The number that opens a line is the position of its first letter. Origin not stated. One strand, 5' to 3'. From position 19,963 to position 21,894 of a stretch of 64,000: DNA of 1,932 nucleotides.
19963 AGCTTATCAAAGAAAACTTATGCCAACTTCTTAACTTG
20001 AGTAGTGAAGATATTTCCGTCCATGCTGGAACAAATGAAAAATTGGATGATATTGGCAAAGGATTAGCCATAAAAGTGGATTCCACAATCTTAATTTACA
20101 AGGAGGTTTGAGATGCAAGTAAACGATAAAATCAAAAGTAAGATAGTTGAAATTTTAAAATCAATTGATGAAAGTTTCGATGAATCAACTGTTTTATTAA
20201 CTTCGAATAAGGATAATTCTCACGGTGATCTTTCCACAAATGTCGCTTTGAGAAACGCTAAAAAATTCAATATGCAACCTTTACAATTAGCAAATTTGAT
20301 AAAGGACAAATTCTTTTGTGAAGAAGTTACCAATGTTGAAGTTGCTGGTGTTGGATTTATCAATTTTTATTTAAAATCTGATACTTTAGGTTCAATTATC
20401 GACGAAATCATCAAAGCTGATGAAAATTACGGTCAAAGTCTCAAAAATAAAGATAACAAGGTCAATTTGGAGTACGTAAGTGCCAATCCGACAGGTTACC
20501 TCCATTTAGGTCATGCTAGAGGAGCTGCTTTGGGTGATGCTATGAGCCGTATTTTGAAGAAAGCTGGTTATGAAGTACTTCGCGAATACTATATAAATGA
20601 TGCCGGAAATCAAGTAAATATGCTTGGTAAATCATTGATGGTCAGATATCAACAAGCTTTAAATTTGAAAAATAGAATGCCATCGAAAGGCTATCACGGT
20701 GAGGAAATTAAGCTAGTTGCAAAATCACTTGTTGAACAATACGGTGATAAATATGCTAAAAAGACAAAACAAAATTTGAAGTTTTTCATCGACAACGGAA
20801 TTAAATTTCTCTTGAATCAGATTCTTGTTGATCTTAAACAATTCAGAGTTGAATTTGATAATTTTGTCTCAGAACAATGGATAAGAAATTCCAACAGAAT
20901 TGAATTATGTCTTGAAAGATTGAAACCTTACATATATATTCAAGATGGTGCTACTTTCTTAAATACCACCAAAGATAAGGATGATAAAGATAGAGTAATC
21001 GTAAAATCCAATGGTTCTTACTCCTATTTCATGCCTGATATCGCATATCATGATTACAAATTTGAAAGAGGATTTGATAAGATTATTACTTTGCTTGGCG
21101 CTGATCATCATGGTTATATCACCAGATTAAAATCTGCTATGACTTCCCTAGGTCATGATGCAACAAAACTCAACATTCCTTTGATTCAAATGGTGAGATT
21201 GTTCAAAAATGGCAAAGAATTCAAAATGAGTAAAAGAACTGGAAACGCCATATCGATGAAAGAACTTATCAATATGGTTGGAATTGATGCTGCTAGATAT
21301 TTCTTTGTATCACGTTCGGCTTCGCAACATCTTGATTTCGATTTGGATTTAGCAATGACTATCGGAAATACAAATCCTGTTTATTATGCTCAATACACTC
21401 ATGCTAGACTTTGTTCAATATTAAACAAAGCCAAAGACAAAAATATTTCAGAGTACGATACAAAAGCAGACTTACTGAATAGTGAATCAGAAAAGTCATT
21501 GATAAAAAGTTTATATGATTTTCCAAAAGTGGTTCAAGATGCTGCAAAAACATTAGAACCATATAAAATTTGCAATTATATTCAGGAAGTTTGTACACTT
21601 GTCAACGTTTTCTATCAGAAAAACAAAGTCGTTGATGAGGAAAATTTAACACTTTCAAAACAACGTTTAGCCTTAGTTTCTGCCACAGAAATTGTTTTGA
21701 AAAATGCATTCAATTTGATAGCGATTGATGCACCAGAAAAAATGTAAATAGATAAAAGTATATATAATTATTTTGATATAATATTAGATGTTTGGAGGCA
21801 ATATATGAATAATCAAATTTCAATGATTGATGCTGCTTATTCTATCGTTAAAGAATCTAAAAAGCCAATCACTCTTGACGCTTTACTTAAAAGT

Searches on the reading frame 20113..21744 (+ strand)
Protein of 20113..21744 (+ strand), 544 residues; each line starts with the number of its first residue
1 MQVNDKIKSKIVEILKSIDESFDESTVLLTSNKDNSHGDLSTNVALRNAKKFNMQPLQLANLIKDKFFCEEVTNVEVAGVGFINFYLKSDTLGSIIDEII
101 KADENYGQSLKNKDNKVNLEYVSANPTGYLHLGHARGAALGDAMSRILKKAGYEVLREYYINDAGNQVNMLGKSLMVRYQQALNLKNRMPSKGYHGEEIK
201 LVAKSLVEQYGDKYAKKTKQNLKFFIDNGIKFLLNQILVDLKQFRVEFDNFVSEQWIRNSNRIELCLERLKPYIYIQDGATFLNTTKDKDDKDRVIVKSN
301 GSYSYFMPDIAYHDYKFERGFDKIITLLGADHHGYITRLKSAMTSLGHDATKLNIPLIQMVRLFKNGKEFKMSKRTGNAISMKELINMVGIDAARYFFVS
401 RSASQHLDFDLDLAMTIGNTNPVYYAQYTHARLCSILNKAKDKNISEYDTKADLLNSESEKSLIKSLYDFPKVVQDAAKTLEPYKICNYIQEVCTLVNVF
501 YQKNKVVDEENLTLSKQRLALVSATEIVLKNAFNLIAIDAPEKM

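Call 23: search_protein_families(library=pfam, proteins=[window:20113-21744:+], max_evalue=0.0001)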
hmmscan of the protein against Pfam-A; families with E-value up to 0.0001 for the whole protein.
window:20113-21744:+ (544 aa): 7 families
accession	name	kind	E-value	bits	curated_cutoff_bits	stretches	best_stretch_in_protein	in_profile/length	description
PF05746.21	DALR_1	-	8.3e-35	119.8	22.3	1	427-544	2-117/117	DALR anticodon binding domain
PF00750.26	tRNA-synt_1d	-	1.1e-18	67.8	23.3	1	98-387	4-296/349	tRNA synthetases class I (R), catalytic domain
PF03485.21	Arg_tRNA_synt_N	-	2.7e-18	66.8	21.5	1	6-87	2-85/85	Arginyl tRNA synthetase N terminal domain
PF00133.28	tRNA-synt_1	-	1e-08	34.8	22.7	0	365-408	369-412/414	tRNA synthetases class I (I, L, M and V)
PF01406.26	tRNA-synt_1e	-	1.4e-07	31.7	27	0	114-156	7-49/301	tRNA synthetases class I (C) catalytic domain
PF09334.17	tRNA-synt_1g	-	2.6e-07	30.2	20.1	0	351-421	307-376/391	tRNA synthetases class I (M)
PF01921.24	tRNA-synt_1f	-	3.9e-05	23.2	27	0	363-414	274-324/360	tRNA synthetases class I (K)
